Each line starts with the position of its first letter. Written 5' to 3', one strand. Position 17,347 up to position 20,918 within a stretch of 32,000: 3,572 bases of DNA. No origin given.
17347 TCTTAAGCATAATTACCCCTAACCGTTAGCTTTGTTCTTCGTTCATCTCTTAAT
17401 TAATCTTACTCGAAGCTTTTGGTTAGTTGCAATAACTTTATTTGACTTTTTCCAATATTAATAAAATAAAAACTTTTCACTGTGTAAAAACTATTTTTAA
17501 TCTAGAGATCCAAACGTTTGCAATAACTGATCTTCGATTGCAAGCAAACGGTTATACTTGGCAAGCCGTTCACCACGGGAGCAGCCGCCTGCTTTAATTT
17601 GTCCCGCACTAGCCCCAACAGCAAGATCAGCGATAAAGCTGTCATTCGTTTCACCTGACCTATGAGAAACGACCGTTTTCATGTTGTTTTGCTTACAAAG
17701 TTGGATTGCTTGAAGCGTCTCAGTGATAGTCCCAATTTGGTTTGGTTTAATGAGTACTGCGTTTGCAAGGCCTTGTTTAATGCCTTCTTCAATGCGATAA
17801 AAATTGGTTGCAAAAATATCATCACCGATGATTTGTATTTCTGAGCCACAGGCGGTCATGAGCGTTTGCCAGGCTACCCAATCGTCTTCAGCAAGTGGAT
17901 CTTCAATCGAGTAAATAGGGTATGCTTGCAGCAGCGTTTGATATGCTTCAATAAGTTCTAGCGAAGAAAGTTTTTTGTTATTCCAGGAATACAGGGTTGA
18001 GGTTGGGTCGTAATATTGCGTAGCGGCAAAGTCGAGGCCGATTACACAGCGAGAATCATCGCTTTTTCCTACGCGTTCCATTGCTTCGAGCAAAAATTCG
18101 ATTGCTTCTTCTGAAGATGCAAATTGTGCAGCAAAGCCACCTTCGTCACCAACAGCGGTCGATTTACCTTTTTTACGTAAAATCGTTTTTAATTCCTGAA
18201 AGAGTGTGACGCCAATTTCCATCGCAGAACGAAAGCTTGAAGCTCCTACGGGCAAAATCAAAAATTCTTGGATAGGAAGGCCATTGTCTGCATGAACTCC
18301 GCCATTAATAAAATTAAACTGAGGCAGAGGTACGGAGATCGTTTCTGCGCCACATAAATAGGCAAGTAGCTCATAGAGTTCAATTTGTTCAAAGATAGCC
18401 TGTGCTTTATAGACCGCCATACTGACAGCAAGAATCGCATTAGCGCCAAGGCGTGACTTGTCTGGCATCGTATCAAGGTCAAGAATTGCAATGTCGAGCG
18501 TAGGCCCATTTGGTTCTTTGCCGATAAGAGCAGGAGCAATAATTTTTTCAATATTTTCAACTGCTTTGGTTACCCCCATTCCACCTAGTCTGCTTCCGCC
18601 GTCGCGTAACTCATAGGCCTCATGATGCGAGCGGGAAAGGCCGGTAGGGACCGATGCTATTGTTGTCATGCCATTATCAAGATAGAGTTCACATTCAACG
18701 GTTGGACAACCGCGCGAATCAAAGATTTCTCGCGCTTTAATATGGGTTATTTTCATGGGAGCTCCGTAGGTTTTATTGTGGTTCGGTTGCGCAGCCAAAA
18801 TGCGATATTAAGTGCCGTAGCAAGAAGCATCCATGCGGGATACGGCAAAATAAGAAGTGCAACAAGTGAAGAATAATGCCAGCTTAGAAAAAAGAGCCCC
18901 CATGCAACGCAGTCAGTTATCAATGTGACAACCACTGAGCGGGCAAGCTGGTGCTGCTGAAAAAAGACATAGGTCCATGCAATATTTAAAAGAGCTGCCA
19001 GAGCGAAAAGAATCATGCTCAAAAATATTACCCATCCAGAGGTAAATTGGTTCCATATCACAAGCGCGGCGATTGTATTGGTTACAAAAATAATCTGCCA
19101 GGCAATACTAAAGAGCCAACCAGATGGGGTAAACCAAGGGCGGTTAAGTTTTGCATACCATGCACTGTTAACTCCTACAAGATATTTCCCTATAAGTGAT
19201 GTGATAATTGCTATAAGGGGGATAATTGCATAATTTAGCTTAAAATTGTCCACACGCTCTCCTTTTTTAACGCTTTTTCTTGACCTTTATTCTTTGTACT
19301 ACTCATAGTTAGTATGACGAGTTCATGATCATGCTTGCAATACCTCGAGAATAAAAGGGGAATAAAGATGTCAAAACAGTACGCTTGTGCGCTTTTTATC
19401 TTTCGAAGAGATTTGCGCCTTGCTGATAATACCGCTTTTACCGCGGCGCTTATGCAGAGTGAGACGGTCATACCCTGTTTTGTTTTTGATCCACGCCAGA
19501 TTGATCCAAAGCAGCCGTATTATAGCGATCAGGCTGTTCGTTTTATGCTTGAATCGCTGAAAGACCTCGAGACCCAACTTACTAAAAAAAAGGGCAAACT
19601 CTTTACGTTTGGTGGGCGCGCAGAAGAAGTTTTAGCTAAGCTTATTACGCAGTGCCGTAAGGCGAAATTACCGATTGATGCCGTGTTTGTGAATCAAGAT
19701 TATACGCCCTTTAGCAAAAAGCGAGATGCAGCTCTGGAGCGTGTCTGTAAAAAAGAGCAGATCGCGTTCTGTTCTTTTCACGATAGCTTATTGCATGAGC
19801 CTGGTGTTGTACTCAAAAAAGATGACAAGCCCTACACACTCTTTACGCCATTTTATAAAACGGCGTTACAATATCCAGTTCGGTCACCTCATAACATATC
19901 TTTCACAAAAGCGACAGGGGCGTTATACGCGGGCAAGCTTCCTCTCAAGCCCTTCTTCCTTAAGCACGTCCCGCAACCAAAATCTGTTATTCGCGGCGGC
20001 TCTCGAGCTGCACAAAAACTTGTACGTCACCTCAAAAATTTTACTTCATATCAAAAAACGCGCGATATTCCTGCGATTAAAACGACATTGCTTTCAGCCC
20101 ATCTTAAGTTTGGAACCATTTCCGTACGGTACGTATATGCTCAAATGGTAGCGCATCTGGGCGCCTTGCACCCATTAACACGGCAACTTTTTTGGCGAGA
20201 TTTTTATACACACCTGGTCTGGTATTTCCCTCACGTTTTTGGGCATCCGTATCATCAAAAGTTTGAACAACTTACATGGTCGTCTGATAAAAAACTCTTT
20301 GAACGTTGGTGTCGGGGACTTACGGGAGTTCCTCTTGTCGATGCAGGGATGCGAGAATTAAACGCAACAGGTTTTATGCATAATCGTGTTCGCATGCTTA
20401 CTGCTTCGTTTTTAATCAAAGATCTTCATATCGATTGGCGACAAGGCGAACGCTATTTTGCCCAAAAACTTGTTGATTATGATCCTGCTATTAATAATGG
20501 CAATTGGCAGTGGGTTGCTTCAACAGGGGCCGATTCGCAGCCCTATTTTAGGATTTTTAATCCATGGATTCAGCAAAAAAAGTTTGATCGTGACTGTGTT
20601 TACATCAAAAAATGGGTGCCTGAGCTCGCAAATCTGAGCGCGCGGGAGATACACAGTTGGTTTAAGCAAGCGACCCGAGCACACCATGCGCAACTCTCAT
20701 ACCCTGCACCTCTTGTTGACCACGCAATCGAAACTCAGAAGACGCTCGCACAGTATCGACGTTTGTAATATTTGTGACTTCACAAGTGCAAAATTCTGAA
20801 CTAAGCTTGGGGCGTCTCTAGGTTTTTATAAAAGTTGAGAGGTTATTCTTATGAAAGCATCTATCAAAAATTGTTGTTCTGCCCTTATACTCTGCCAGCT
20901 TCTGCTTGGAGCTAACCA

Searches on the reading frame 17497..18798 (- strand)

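Call 5: search_protein_families(library=pfam, proteins=[window:17497-18798:-], max_evalue=0.001)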
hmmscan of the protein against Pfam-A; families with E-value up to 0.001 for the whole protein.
window:17497-18798:- (433 aa): 4 families
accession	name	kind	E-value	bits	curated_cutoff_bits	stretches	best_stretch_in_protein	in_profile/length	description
PF00113.28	Enolase_C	-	1.4e-98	330.3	21.5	1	154-426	2-282/296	Enolase, C-terminal TIM barrel domain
PF03952.21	Enolase_N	-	1.7e-40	138.7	35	1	17-145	1-131/131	Enolase, N-terminal domain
PF13378.12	MR_MLE_C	-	4.3e-08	33.6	29.4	1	277-401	55-174/219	Enolase C-terminal domain-like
PF07476.17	MAAL_C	-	8.3e-06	25.6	27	1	308-391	127-211/249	Methylaspartate ammonia-lyase C-terminus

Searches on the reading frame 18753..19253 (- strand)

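Call 5: search_protein_families(library=pfam, proteins=[window:18753-19253:-], max_evalue=0.001)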
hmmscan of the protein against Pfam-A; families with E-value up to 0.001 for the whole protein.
window:18753-19253:- (166 aa): 1 family
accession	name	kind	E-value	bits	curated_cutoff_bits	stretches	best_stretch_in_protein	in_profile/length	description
PF03073.20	TspO_MBR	-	4.7e-24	85.2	24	1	17-154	7-145/145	TspO/MBR family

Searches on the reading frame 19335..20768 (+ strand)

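Call 6: search_protein_families(library=pfam, proteins=[window:19335-20768:+], max_evalue=0.001)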
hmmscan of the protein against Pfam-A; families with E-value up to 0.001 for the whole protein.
window:19335-20768:+ (477 aa): 2 families
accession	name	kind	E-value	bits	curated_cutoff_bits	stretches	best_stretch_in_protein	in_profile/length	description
PF03441.19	FAD_binding_7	-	8.2e-79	264.2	27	1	283-475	3-202/203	FAD binding domain of DNA photolyase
PF00875.24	DNA_photolyase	-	1.4e-41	142.6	26.6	1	20-179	2-154/164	DNA photolyase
